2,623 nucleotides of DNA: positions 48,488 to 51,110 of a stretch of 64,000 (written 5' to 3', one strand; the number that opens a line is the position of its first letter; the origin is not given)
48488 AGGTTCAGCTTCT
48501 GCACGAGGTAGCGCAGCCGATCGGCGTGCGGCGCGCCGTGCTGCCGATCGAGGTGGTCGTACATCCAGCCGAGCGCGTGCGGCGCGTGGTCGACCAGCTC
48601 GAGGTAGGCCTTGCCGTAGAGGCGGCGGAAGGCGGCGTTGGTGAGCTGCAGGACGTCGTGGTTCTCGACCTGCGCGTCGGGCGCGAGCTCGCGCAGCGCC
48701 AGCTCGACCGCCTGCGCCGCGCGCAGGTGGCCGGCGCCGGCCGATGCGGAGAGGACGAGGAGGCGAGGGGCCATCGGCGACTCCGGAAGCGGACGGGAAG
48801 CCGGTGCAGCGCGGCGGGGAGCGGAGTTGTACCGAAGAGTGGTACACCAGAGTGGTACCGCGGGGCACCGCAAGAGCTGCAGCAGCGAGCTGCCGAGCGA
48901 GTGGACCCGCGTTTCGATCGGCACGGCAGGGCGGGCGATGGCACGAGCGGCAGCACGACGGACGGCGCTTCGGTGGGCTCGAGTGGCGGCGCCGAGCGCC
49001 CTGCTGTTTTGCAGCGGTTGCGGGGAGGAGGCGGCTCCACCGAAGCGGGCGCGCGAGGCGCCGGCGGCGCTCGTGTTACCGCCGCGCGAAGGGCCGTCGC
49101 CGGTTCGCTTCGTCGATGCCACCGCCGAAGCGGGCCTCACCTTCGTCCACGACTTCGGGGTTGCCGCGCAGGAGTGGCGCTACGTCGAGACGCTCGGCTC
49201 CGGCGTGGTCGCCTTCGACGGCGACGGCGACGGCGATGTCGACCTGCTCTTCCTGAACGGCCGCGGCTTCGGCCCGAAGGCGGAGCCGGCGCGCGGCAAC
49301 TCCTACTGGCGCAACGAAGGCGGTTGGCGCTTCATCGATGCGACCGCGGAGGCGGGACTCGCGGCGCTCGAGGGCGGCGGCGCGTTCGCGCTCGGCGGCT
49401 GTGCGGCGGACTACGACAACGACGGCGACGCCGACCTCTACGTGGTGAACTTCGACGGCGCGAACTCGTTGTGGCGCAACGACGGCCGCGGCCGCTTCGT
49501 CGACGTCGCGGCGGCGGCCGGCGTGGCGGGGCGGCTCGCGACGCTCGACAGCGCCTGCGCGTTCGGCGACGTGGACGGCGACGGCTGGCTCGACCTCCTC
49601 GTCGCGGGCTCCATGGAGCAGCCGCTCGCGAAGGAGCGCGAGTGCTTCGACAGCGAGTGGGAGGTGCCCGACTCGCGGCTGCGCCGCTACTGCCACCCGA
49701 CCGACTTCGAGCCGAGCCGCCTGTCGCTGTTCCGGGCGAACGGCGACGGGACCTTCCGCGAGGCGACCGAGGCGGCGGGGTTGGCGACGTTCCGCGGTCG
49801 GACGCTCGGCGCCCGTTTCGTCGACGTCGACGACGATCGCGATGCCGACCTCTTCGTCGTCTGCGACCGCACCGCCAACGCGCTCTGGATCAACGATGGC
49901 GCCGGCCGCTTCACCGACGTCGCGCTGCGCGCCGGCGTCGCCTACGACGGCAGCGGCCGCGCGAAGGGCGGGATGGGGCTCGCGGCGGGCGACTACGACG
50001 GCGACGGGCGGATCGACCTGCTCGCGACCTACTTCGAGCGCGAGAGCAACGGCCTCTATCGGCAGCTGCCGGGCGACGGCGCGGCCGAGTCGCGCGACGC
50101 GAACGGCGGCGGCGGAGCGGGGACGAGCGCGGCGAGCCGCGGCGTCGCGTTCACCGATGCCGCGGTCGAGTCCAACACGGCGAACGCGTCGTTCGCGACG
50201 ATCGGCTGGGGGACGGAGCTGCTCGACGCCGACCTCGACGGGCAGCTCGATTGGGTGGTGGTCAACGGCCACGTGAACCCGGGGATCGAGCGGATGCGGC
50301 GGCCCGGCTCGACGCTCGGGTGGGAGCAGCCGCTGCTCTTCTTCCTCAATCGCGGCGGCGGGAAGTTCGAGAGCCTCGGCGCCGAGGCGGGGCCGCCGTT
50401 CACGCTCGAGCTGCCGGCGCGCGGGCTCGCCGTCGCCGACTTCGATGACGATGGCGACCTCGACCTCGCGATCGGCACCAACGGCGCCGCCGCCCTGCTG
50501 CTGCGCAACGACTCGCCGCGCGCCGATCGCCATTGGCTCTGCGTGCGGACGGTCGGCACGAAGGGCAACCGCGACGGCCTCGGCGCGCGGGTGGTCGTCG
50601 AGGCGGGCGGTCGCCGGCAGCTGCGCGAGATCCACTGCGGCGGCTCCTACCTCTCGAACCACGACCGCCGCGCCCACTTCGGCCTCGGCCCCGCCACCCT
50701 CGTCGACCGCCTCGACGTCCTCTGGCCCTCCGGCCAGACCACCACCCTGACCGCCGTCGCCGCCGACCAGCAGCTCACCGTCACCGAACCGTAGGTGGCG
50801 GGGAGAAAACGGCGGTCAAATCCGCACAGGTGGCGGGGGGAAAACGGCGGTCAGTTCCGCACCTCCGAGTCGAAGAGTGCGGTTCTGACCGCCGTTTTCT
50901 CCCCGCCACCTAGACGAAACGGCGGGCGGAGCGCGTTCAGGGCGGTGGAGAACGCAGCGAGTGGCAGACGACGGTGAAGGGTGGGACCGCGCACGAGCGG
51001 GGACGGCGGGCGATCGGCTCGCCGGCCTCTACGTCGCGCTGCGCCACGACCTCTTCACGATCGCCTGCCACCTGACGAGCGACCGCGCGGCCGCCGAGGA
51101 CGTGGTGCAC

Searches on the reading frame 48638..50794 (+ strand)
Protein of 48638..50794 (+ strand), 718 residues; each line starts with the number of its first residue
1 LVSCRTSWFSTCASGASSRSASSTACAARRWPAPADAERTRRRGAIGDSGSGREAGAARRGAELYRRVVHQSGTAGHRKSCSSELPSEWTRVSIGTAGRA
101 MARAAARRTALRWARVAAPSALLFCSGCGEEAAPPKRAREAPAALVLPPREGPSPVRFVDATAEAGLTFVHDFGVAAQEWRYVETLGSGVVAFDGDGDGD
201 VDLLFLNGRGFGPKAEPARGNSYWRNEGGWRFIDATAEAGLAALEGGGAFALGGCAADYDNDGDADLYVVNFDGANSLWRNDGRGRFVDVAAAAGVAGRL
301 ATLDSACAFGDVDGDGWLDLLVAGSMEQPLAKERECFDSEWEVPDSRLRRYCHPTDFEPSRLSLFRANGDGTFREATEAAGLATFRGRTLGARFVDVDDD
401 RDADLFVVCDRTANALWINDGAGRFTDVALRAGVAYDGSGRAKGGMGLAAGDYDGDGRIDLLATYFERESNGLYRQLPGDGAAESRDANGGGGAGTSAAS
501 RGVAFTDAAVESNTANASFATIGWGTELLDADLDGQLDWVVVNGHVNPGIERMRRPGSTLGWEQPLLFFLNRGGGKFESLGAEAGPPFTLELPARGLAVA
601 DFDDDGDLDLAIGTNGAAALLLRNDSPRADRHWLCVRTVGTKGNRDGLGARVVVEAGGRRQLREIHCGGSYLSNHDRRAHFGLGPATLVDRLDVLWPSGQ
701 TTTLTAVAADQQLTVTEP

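Call 18: search_protein_families(library=pfam, proteins=[window:48638-50794:+], max_evalue=0.01)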
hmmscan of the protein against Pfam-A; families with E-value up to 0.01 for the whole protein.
window:48638-50794:+ (718 aa): 3 families
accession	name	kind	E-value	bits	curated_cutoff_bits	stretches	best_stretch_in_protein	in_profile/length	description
PF13517.12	FG-GAP_3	-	1.2e-34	119.2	26.9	5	258-322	1-61/61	FG-GAP-like repeat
PF07593.17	UnbV_ASPIC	-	1.8e-21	76.2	23.4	1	647-714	1-68/68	ASPIC and UnbV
PF01839.29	FG-GAP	-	1.9e-05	24.9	22.1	2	308-323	6-21/37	FG-GAP repeat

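Call 19: find_homologous_proteins(query=window:48638-50794:+, max_evalue=1e-30)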
Query window:48638-50794:+ (718 aa): 5747 proteins with E <= 1e-30 among 8000 candidates; the best 120 are listed.
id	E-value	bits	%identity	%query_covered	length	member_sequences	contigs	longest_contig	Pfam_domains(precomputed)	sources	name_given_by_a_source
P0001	0.0e+0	1272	93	84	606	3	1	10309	PF01839.30,PF13517.13,PF07593.19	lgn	-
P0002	1.1e-257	875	67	85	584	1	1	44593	PF01839.30,PF13517.13,PF07593.19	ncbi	-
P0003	4.7e-238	811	63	86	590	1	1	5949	PF01839.30,PF13517.13,PF07593.19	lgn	-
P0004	8.5e-217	740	59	84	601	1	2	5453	PF13517.13,PF07593.19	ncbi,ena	-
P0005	8.0e-214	730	60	81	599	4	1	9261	PF13517.13,PF07593.19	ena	-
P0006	7.8e-197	674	56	81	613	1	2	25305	PF01839.30,PF13517.13,PF07593.19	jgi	jgi:hypothetical protein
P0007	7.9e-191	654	55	80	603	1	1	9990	PF01839.30,PF13517.13,PF07593.19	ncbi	-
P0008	8.1e-181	621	53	82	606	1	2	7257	PF01839.30,PF13517.13,PF07593.19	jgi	jgi:enediyne biosynthesis protein E4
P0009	4.6e-179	616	54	81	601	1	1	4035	PF01839.30,PF13517.13,PF07593.19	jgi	jgi:hypothetical protein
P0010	2.6e-177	610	51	84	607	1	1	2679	PF01839.30,PF13517.13,PF07593.19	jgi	-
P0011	1.3e-173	598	52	84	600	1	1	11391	PF01839.30,PF13517.13,PF07593.19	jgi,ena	-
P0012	1.5e-170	587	53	81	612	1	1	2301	PF01839.30,PF13517.13,PF07593.19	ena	-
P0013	1.9e-169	584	50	84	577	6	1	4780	PF01839.30,PF13517.13,PF07593.19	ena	-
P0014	8.6e-169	582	51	86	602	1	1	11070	PF01839.30,PF13517.13,PF07593.19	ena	-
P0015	3.2e-167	576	52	85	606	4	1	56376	PF01839.30,PF13517.13,PF07593.19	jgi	-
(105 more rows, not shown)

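Call 20: find_encoding_contigs(protein=P0001, flank=10000, max_places=4)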
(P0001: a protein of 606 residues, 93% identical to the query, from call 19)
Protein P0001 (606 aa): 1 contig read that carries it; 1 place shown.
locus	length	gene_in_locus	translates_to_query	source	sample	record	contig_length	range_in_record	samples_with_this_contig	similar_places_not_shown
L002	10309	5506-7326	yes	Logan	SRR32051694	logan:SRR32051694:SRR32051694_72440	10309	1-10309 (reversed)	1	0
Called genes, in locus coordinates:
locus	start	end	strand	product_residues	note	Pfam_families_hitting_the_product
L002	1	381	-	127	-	?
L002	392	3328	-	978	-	PF26549:Tricorn_N (faint), PF02129:Peptidase_S15 (faint), PF00326:Peptidase_S9, PF03781:FGE-sulfatase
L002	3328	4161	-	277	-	PF00795:CN_hydrolase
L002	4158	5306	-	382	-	PF06925:MGDG_synth, PF04101:Glyco_tran_28_C (weak), PF13692:Glyco_trans_1_4 (weak), PF00534:Glycos_transf_1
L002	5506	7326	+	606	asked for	PF01839:FG-GAP (faint), PF13517:FG-GAP_3, PF07593:UnbV_ASPIC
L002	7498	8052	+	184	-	PF08281:Sigma70_r4_2, PF04545:Sigma70_r4 (weak)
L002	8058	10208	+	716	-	PF13646:HEAT_2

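Call 21: find_encoding_contigs(protein=P0002, flank=10000, max_places=4)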
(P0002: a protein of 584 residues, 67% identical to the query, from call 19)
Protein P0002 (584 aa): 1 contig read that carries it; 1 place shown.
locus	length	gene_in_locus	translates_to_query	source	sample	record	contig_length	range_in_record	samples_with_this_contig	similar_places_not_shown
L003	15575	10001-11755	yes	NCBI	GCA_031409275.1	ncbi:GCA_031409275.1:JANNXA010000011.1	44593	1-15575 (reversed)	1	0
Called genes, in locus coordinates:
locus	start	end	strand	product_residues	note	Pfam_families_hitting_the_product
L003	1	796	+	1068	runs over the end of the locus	PF13432:TPR_16 (faint), PF00069:Pkinase, PF07714:PK_Tyr_Ser-Thr, PF00069:Pkinase, PF13428:TPR_14 (faint), PF14559:TPR_19 (faint), PF07719:TPR_2 (faint), PF00515:TPR_1 (weak), +2 more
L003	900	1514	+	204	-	-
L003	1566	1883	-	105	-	-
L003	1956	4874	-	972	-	PF26549:Tricorn_N, PF00326:Peptidase_S9, PF03959:FSH1 (faint), PF03781:FGE-sulfatase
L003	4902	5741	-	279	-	PF00795:CN_hydrolase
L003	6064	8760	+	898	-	PF13517:FG-GAP_3 (faint), PF01839:FG-GAP (weak)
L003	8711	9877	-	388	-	PF06925:MGDG_synth, PF00534:Glycos_transf_1, PF04101:Glyco_tran_28_C (weak)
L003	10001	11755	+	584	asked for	PF01839:FG-GAP (faint), PF13517:FG-GAP_3, PF07593:UnbV_ASPIC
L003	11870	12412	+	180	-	PF08281:Sigma70_r4_2, PF04545:Sigma70_r4 (weak)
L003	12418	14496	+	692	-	PF13646:HEAT_2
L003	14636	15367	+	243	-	PF12146:Hydrolase_4 (faint), PF00561:Abhydrolase_1 (faint), PF02230:Abhydrolase_2 (weak), PF01738:DLH, PF00326:Peptidase_S9 (faint)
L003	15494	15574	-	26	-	?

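Call 22: find_encoding_contigs(protein=P0003, flank=10000, max_places=4)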
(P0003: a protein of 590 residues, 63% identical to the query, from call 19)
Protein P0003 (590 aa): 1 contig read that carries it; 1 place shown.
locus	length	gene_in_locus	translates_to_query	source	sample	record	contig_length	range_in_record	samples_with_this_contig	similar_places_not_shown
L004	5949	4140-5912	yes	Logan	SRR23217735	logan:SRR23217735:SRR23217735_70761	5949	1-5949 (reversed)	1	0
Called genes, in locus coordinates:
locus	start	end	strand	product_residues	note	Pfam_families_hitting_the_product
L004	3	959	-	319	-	?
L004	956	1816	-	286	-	PF00795:CN_hydrolase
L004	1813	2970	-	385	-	PF06925:MGDG_synth, PF00534:Glycos_transf_1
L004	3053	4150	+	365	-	PF11376:DUF3179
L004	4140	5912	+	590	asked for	PF01839:FG-GAP (faint), PF13517:FG-GAP_3, PF07593:UnbV_ASPIC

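Call 32: find_encoding_contigs(protein=P0005, flank=10000, max_places=2)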
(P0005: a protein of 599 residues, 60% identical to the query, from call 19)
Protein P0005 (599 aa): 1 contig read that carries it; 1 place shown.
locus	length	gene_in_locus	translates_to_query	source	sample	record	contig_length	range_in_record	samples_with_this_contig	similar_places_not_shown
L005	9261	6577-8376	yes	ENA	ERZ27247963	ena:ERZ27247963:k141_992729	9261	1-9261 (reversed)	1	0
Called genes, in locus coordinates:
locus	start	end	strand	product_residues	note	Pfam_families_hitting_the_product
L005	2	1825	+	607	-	?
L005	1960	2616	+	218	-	-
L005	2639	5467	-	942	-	PF07676:PD40 (faint), PF26549:Tricorn_N (weak), PF05448:AXE1 (faint), PF02129:Peptidase_S15 (faint), PF20434:BD-FAE (weak), PF00326:Peptidase_S9, PF01738:DLH (faint), PF03781:FGE-sulfatase (weak)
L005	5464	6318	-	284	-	PF00795:CN_hydrolase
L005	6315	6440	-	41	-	-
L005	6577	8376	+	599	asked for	PF13517:FG-GAP_3, PF07593:UnbV_ASPIC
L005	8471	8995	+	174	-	PF08281:Sigma70_r4_2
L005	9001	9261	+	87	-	?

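Call 33: find_encoding_contigs(protein=P0006, flank=10000, max_places=2)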
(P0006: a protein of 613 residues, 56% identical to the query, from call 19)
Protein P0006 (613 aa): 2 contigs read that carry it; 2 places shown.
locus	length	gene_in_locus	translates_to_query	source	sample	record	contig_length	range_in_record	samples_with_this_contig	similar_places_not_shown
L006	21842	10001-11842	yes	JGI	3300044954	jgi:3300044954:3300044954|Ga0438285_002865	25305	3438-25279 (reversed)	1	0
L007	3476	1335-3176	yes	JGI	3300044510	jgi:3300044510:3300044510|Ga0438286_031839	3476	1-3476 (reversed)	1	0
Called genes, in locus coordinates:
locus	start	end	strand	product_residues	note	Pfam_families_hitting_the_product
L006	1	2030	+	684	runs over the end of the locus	?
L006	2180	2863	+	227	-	-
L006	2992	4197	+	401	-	-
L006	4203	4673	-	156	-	-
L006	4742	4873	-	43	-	-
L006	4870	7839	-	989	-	PF07676:PD40 (faint), PF26549:Tricorn_N (weak), PF05448:AXE1 (faint), PF20434:BD-FAE (weak), PF00326:Peptidase_S9, PF03781:FGE-sulfatase (weak)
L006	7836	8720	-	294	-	PF00795:CN_hydrolase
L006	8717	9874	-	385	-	PF06925:MGDG_synth, PF00534:Glycos_transf_1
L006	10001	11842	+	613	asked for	PF01839:FG-GAP (faint), PF13517:FG-GAP_3, PF07593:UnbV_ASPIC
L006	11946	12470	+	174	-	PF04542:Sigma70_r2 (faint), PF08281:Sigma70_r4_2 (weak)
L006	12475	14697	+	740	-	PF13646:HEAT_2 (weak)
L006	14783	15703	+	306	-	PF12146:Hydrolase_4 (faint), PF00561:Abhydrolase_1 (faint), PF02230:Abhydrolase_2 (faint), PF01738:DLH (weak), PF00326:Peptidase_S9 (faint)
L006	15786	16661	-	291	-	PF00892:EamA (faint)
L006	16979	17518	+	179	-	PF01814:Hemerythrin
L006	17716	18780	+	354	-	PF01795:Methyltransf_5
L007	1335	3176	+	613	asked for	PF01839:FG-GAP (faint), PF13517:FG-GAP_3, PF07593:UnbV_ASPIC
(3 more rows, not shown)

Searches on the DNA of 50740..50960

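Call 92: search_rna_families(source=window, start=50740, end=50960, threshold=evalue, max_evalue=1)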
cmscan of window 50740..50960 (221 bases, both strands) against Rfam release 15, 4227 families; matches with E-value up to 1: 45.
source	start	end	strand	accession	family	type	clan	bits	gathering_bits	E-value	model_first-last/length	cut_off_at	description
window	50829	50910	-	RF03878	mir-B6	Gene; miRNA;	-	52.6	89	6.8e-07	1-83/83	no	mir-B6 microRNA precursor family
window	50828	50911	+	RF04159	MIR1437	Gene; miRNA;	-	45.8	168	5e-07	1-192/192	no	MIR1437 microRNA precursor family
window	50790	50914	-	RF04159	MIR1437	Gene; miRNA;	-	45.3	168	6.4e-07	1-192/192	no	MIR1437 microRNA precursor family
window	50809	50924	-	RF03175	MIR3454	Gene; miRNA;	-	43.2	142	4.5e-08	1-147/147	no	MIR3454 microRNA precursor family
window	50819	50920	-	RF03599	MIR1883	Gene; miRNA;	-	40.9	128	2.5e-06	1-118/118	no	MIR1883 microRNA precursor family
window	50832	50907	+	RF03878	mir-B6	Gene; miRNA;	-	40.8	89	0.00015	1-83/83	no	mir-B6 microRNA precursor family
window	50827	50912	-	RF03629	mir-641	Gene; miRNA;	-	40.7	100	7.5e-07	1-98/98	no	mir-641 microRNA precursor family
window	50828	50911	+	RF03774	mir-2110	Gene; miRNA;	-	37.6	90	6.8e-06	1-75/75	no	mir-2110 microRNA precursor family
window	50791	50913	-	RF03444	MIR5635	Gene; miRNA;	-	36.3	149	2e-05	1-182/182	no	MIR5635 microRNA precursor family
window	50829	50910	+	RF03599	MIR1883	Gene; miRNA;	-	36.1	128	3.4e-05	1-118/118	no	MIR1883 microRNA precursor family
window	50796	50909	+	RF04279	mir-H20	Gene; miRNA;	CL00141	33.6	99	8.4e-05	1-82/82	no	mir-H20 microRNA precursor family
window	50828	50911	+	RF03819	mir-Ro6-3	Gene; miRNA;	-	33.3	79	0.00053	1-72/72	no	mir-Ro6-3 microRNA precursor family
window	50828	50911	-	RF03819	mir-Ro6-3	Gene; miRNA;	-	32.8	79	0.00072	1-72/72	no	mir-Ro6-3 microRNA precursor family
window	50794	50910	-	RF00752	mir-14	Gene; miRNA;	-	32.3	53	2e-05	1-63/63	no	mir-14 microRNA precursor family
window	50828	50911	+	RF03314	mir-1908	Gene; miRNA;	-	32.2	82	0.0022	1-73/73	no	mir-1908 microRNA precursor family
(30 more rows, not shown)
